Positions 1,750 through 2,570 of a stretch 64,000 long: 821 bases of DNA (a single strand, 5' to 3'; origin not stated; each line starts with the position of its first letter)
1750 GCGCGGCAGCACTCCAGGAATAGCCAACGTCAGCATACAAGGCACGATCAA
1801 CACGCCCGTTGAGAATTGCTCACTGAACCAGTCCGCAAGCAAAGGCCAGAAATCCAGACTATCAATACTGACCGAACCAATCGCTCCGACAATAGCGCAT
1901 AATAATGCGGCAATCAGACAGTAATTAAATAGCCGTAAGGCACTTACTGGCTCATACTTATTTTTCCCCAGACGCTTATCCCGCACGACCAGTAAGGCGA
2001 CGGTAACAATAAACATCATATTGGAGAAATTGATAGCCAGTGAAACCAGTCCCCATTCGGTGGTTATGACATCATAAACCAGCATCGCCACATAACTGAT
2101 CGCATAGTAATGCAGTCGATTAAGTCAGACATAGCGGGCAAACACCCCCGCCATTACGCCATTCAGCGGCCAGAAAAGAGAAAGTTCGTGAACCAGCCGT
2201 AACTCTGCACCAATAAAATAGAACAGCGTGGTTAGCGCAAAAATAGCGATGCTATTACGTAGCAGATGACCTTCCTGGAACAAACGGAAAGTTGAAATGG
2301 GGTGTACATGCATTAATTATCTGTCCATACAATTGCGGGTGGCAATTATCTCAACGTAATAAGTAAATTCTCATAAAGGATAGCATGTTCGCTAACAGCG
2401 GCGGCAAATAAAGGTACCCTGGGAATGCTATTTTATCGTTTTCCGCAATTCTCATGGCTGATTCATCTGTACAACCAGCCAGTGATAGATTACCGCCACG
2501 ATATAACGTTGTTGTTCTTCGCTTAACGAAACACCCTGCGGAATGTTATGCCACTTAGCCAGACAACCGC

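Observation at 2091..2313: In-frame TGA splits the membrane domain of diguanylate cyclase DgcF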

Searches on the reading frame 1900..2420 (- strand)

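Call 10: search_protein_families(library=pfam, proteins=[L003:2108-3523:+], max_evalue=0.01)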
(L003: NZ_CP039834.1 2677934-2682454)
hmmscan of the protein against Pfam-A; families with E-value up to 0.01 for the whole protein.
L003:2108-3523:+ (472 aa): 1 family
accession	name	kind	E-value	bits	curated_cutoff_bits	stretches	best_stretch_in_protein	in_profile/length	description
PF00990.26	GGDEF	-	2.4e-40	138.4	23.8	1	303-461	1-161/161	Diguanylate cyclase, GGDEF domain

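Call 13: search_protein_families(library=pfam, proteins=[L003:2108-3010:+], max_evalue=10)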
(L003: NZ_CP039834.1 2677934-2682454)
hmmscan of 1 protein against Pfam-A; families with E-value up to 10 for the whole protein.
L003:2108-3010:+ (301 aa): 1 family
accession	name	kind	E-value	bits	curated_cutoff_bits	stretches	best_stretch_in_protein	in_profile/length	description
PF10260.14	SAYSvFN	-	0.13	12.6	25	1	90-130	11-51/70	Uncharacterized conserved domain (SAYSvFN)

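Call 14: search_protein_families(library=ncbifam, proteins=[L003:2108-3523:+], max_evalue=1)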
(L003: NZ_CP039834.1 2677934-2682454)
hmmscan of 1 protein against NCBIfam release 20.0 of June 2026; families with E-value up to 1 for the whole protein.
L003:2108-3523:+ (472 aa): 22 families
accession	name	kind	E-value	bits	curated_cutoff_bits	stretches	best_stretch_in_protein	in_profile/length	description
TIGR00254.1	GGDEF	domain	4.7e-38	130.5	37.4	1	303-463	5-165/168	diguanylate cyclase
NF007380.0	PRK09894.1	equivalog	4.7e-37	127.9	256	1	286-465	112-287/296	diguanylate cyclase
NF007135.0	PRK09581.1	equivalog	1.1e-36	126.6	474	1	303-463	292-453/457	PleD family two-component system response regulator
NF038266.1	diguan_SiaD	equivalog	3.8e-32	111.7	290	1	294-461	85-251/252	biofilm regulation diguanylate cyclase SiaD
NF041606.1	dguan_cyc_DgcA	equivalog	2.5e-31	108.9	370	1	302-463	177-337/340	diguanylate cyclase DgcA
NF011955.1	PRK15426.1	equivalog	1.7e-29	102.4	408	1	284-462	379-558/564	cellulose biosynthesis regulator diguanylate cyclase DgcQ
NF007423.1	PRK09966.1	equivalog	7.4e-29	100.8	325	1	297-455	233-390/390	diguanylate cyclase DgcN/YfiN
NF007298.0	PRK09776.1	equivalog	2.6e-27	95.1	1135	2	280-467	661-847/1111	diguanylate cyclase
NF047872.1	GGDEF_GdpS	equivalog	1.1e-26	93.9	400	1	246-461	131-346/355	GGDEF domain-containing protein GdpS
NF045675.1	PhdiestaseDibA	equivalog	3.2e-25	88.6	980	1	289-461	189-360/623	phosphodiesterase DibA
NF047654.1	DiguCycDgcRLepto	equivalog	9.4e-25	87.1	500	1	287-461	117-292/295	diguanylate cyclase DgcR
NF051473.1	DigCycDgcsShew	equivalog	2.6e-22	79.6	400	1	296-461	128-287/291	diguanylate cyclase DgcS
NF052458.1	PhdiestGepA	equivalog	6.6e-22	77.5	1200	1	298-431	420-550/840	phosphodiesterase GepA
NF053781.1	cdiGMPphdstlr2612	equivalog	1e-21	76.4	1600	1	296-460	833-997/1268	Tlr1612 family c-di-GMP phosphodiesterase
NF007599.0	PRK10245.1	equivalog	5.4e-20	71.2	402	1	270-463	173-368/371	diguanylate cyclase AdrA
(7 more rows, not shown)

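Call 22: find_homologous_proteins(query=L003:2108-3007:+, max_evalue=0.001)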
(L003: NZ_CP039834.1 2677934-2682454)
Query L003:2108-3007:+ (300 aa): 613 proteins with E <= 0.001 among 5236 candidates; the best 120 are listed.
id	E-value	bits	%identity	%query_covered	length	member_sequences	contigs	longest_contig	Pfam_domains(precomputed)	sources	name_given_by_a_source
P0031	4.3e-188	642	100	100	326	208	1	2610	-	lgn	-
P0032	2.6e-187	639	99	100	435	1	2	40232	PF00990.27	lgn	-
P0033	3.3e-187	639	99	100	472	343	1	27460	PF00990.27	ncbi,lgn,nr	ncbi:diguanylate cyclase [Escherichia coli]|nr:diguanylate cyclase [Escherichia coli]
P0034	1.4e-186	637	99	100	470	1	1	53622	PF00990.27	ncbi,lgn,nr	ncbi:TPA: GGDEF domain-containing protein [Escherichia coli]|nr:GGDEF domain-containing protein [Esc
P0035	1.5e-186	637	99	100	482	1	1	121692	PF00990.27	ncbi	ncbi:TPA: sensor domain-containing diguanylate cyclase [Escherichia coli]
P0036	5.1e-186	635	99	100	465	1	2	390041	PF00990.27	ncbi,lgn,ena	ncbi:diguanylate cyclase [Escherichia coli]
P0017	9.4e-186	634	99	100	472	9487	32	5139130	PF00990.27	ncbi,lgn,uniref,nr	ncbi:sensor domain-containing diguanylate cyclase [Escherichia coli]|uniref:sensor domain-containing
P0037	1.8e-184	630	98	100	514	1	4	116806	PF07804.19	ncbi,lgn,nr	ncbi:HipA domain-containing protein [Escherichia coli]|nr:HipA domain-containing protein [Escherichi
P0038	2.3e-183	626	97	100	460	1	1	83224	PF07804.19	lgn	-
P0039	6.8e-174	595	98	94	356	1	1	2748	PF00990.27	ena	-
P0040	8.3e-168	575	99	89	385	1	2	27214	PF00990.27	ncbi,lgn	ncbi:diguanylate cyclase [Escherichia coli]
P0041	6.4e-167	572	91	100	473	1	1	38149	PF00990.27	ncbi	-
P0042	2.0e-166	571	98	89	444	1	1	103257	PF00990.27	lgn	-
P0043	4.1e-165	566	94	93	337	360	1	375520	-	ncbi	-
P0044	1.8e-163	561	90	100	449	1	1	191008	PF00990.27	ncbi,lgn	ncbi:diguanylate cyclase [Escherichia coli]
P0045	3.1e-162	557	90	100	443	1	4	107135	PF00990.27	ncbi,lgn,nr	ncbi:diguanylate cyclase [Escherichia coli]|nr:diguanylate cyclase [Escherichia coli] EHP8529494.1 d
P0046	5.3e-162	556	88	97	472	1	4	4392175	PF00990.27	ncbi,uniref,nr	ncbi:GGDEF domain-containing protein [Escherichia fergusonii]|uniref:GGDEF domain-containing protein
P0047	6.8e-162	556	88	97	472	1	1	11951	PF00990.27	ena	-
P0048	7.1e-162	556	88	97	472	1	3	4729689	PF00990.27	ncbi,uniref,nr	ncbi:diguanylate cyclase [Escherichia fergusonii]|uniref:GGDEF domain-containing protein n=1 Tax=Esc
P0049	7.3e-162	556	88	97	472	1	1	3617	PF00990.27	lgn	-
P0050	7.4e-162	556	88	97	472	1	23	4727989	PF00990.27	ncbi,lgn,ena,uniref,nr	ncbi:diguanylate cyclase domain-containing protein [Escherichia fergusonii]|uniref:diguanylate cycla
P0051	7.6e-162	556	88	97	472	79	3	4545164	PF00990.27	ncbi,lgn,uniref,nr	ncbi:GGDEF domain-containing protein [Escherichia fergusonii]|uniref:GGDEF domain-containing protein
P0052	9.4e-162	555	91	100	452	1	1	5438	PF00990.27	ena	-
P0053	1.5e-161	555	87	97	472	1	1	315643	PF00990.27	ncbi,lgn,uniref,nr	ncbi:GGDEF domain-containing protein [Escherichia fergusonii]|uniref:GGDEF domain-containing protein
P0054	1.7e-161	555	87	97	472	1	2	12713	PF00990.27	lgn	-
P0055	1.8e-161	555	87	97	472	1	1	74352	PF00990.27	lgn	-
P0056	1.8e-161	555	87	97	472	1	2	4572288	PF00990.27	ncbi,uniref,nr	ncbi:GGDEF domain-containing protein [Escherichia fergusonii]|uniref:GGDEF domain-containing protein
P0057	2.1e-161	554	87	99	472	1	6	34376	PF00990.27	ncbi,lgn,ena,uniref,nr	ncbi:GGDEF domain-containing protein [Escherichia fergusonii]|uniref:GGDEF domain-containing protein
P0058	3.1e-161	554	87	97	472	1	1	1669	PF00990.27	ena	-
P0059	3.9e-161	553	88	97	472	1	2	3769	PF00990.27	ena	-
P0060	5.8e-161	553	88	97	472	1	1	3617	PF00990.27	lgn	-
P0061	8.1e-161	552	87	97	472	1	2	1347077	PF00990.27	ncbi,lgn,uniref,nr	ncbi:GGDEF domain-containing protein [Escherichia fergusonii]|uniref:GGDEF domain-containing protein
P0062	9.5e-161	552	84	100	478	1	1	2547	PF00990.27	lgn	-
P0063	1.9e-160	551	87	97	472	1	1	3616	PF00990.27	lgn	-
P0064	2.1e-160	551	84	100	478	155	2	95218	PF00990.27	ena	-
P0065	4.6e-160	550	91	100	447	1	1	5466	PF00990.27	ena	-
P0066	4.8e-160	550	83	100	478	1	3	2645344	PF00990.27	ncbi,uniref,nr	ncbi:diguanylate cyclase [Citrobacter amalonaticus]|uniref:GGDEF domain-containing protein n=1 Tax=C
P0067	2.7e-159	547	84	100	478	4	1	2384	PF00990.27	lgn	-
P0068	3.0e-159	547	90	100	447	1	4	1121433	PF00990.27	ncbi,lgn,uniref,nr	ncbi:GGDEF domain-containing protein [Escherichia coli]|uniref:sensor domain-containing diguanylate 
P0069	3.3e-159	547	85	98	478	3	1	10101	PF00990.27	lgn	-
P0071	8.3e-159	546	84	100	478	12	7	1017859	PF00990.27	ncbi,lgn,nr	ncbi:GGDEF domain-containing protein [Citrobacter amalonaticus]|nr:GGDEF domain-containing protein [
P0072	1.2e-158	545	97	86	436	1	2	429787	PF00990.27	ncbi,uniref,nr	ncbi:GGDEF domain-containing protein [Escherichia coli]|uniref:GGDEF domain-containing protein n=1 T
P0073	2.6e-158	544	84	100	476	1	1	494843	PF00990.27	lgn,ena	-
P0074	5.6e-158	543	99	84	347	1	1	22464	PF00990.27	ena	-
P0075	2.2e-157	541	82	100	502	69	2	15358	PF00990.27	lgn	-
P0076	2.1e-156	538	98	84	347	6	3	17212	PF00990.27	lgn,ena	-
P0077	2.7e-156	537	88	100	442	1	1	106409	PF00990.27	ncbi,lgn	ncbi:diguanylate cyclase [Escherichia coli]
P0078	1.6e-155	535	81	100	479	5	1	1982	PF00990.27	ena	-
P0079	1.6e-155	535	82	99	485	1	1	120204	PF00990.27,PF17853.7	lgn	-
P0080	3.6e-154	531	89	100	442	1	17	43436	PF00990.27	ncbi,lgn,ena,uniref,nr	ncbi:sensor domain-containing diguanylate cyclase [Escherichia coli]|uniref:sensor domain-containing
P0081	4.8e-154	530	98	84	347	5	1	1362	PF00990.27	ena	-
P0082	4.8e-153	527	81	100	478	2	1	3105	PF00990.27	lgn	-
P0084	1.3e-152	525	80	100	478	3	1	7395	PF00990.27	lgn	-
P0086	2.4e-147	508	84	100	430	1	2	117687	PF00990.27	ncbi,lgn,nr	ncbi:GGDEF domain-containing protein [Escherichia coli]|nr:GGDEF domain-containing protein [Escheric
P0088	3.6e-143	494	75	100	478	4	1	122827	PF00990.27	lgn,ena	-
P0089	4.5e-143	494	75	100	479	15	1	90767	PF00990.27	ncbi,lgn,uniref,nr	ncbi:GGDEF domain-containing protein [Citrobacter sp. NCU1]|uniref:GGDEF domain-containing protein n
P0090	1.1e-140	486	74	100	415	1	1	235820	PF00990.27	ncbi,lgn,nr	ncbi:diguanylate cyclase [Escherichia coli]|nr:diguanylate cyclase [Escherichia coli]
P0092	4.9e-137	474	74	98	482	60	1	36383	PF00990.27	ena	-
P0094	1.2e-136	473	75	98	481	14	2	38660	PF00990.27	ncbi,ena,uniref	ncbi:diguanylate cyclase [Enterobacter sp.]|uniref:GGDEF domain-containing protein n=1 Tax=Enterobac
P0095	1.4e-136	473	74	98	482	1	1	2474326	PF00990.27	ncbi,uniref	ncbi:diguanylate cyclase [Enterobacter cancerogenus]|uniref:GGDEF domain-containing protein n=1 Tax=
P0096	1.1e-135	470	75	98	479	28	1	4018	PF00990.27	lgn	-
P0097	2.4e-135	469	73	99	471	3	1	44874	PF00990.27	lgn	-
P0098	2.4e-135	469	98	74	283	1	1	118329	PF00990.27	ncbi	ncbi:TPA: diguanylate cyclase domain-containing protein [Escherichia coli]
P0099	2.9e-135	468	72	98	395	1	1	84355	PF00990.27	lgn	-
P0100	4.3e-135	468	73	98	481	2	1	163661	PF00990.27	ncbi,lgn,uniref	ncbi:GGDEF domain-containing protein [Enterobacter soli]|uniref:GGDEF domain-containing protein n=1 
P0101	5.2e-135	468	73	98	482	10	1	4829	PF00990.27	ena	-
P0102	1.0e-134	467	73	98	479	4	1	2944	PF00990.27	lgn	-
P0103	1.0e-134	467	74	98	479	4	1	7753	PF00990.27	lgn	-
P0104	2.1e-134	466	74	98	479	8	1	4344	PF00990.27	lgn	-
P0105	2.3e-134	466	73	98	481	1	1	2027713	PF00990.27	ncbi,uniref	ncbi:GGDEF domain-containing protein [Enterobacter sp. C4G1]|uniref:GGDEF domain-containing protein 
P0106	2.9e-134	465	73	98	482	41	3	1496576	PF00990.27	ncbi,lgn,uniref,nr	ncbi:diguanylate cyclase [Lelliottia sp. F153]|uniref:GGDEF domain-containing protein n=1 Tax=unclas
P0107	3.2e-134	465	72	98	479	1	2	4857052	PF00990.27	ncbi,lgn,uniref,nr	ncbi:GGDEF domain-containing protein [Enterobacter cloacae]|uniref:GGDEF domain-containing protein n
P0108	3.6e-134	465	73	98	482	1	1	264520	PF00990.27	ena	-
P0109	9.2e-134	464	72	98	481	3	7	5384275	PF00990.27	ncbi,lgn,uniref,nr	ncbi:GGDEF domain-containing protein [Enterobacter sp. RHBSTW-00175]|uniref:sensor domain-containing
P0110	1.3e-133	463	72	98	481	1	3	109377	PF00990.27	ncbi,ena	-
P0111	1.5e-133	463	73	98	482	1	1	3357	PF00990.27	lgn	-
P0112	1.6e-133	463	73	98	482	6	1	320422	PF00990.27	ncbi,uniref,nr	ncbi:GGDEF domain-containing protein [Enterobacter sp. RIT418]|uniref:GGDEF domain-containing protei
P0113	1.9e-133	462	72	98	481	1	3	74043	PF00990.27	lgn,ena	-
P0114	2.0e-133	462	72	98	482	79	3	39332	PF00990.27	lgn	-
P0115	2.0e-133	462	72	98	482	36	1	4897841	PF00990.27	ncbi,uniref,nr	ncbi:diguanylate cyclase [Lelliottia sp. JS-SCA-14]|uniref:GGDEF domain-containing protein n=1 Tax=L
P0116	2.8e-133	462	72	98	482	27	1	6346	PF00990.27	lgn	-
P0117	3.2e-133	462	72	98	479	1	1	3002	PF00990.27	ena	-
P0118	3.6e-133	462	73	98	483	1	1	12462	PF00990.27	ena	-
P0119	3.9e-133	461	73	98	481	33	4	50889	PF00990.27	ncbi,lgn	-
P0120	4.4e-133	461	72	98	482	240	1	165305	PF00990.27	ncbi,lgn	ncbi:GGDEF domain-containing protein [Enterobacter roggenkampii]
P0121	4.5e-133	461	72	98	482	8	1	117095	PF00990.27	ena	-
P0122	5.0e-133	461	72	98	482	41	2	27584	PF00990.27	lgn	-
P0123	5.7e-133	461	73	98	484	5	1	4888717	PF00990.27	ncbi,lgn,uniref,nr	ncbi:diguanylate cyclase [Enterobacter sp. RHBSTW-00994]|uniref:GGDEF domain-containing protein n=1 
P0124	9.4e-133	460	74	98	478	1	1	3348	PF00990.27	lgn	-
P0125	9.8e-133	460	72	98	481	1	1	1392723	PF00990.27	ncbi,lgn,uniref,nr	ncbi:diguanylate cyclase [Enterobacter sp. Tr-810]|uniref:GGDEF domain-containing protein n=1 Tax=En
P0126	1.1e-132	460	73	98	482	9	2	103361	PF00990.27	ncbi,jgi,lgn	jgi:diguanylate cyclase (GGDEF) domain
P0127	1.1e-132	460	73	98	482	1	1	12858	PF00990.27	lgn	-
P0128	1.3e-132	460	72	98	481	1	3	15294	PF00990.27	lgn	-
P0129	1.5e-132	460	73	98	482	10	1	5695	PF00990.27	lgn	-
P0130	2.1e-132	459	71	98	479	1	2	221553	PF00990.27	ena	-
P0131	2.3e-132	459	71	98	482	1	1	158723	PF00990.27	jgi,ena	-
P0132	2.8e-132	459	72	100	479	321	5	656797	PF00990.27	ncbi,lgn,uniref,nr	ncbi:GGDEF domain-containing protein [Enterobacter cloacae]|uniref:GGDEF domain-containing protein n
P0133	4.8e-132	458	71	98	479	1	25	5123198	PF00990.27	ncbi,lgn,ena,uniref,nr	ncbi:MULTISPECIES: GGDEF domain-containing protein [Enterobacter cloacae complex]|uniref:GGDEF domai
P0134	5.3e-132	458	73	98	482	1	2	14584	PF00990.27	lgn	-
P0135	5.3e-132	458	73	98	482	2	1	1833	PF00990.27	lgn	-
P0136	6.5e-132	457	71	98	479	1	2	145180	PF00990.27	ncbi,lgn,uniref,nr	ncbi:diguanylate cyclase [Enterobacter chengduensis]|uniref:diguanylate cyclase n=1 Tax=Enterobacter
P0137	7.2e-132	457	72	98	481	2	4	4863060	PF00990.27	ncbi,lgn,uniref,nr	ncbi:diguanylate cyclase [Enterobacter soli]|uniref:GGDEF domain-containing protein n=1 Tax=Enteroba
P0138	7.9e-132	457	72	98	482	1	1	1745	PF00990.27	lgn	-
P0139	7.9e-132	457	72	98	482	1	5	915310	PF00990.27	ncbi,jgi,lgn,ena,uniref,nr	ncbi:sensor domain-containing diguanylate cyclase [Enterobacter huaxiensis]|uniref:diguanylate cycla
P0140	7.9e-132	457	72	98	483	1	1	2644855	PF00990.27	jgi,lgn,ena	jgi:diguanylate cyclase (GGDEF)-like protein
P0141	8.4e-132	457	71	98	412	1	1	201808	PF00990.27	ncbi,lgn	-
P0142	8.7e-132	457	72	98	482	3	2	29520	PF00990.27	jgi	jgi:diguanylate cyclase (GGDEF)-like protein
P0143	1.3e-131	457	72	98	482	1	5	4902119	PF00990.27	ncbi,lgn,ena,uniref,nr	ncbi:GGDEF domain-containing protein [Enterobacter huaxiensis]|uniref:GGDEF domain-containing protei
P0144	1.3e-131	456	72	98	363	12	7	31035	PF00990.27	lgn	-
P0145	1.3e-131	456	72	98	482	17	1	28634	PF00990.27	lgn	-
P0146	1.6e-131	456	72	98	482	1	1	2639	PF00990.27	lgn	-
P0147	1.6e-131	456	72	98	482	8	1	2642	PF00990.27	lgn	-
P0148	1.6e-131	456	72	98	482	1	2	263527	PF00990.27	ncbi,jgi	-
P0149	1.9e-131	456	72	98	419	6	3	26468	PF00990.27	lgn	-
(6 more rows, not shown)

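Call 44: search_protein_representatives(protein=L003:2108-3007:+)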
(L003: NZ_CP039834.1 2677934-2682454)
Query: 300 residues. Proteins with E-value up to 0.001 (for the whole library): 404; up to 1e-10: 225; up to 1e-30: 39. The best 150 are listed.
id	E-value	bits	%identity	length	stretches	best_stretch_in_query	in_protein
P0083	2.7e-153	526.0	95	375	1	1-253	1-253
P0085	4.0e-150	515.6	98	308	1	1-242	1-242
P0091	1.0e-140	484.7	99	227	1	11-235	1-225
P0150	2.4e-129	447.4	71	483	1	7-299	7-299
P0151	8.7e-127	439.0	97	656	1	83-300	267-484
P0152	2.0e-123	427.9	99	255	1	1-196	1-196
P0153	1.0e-108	379.6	88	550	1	1-199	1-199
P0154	5.8e-107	373.9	96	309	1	1-180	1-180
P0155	1.2e-96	340.1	91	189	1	1-170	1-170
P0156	6.9e-90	317.9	99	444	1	142-300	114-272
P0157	3.2e-72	259.9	97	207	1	1-126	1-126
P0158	2.3e-65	237.4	97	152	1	11-124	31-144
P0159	3.6e-58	213.8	60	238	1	7-167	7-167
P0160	1.2e-57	212.1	59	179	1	6-176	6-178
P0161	4.4e-55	203.7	57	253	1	6-172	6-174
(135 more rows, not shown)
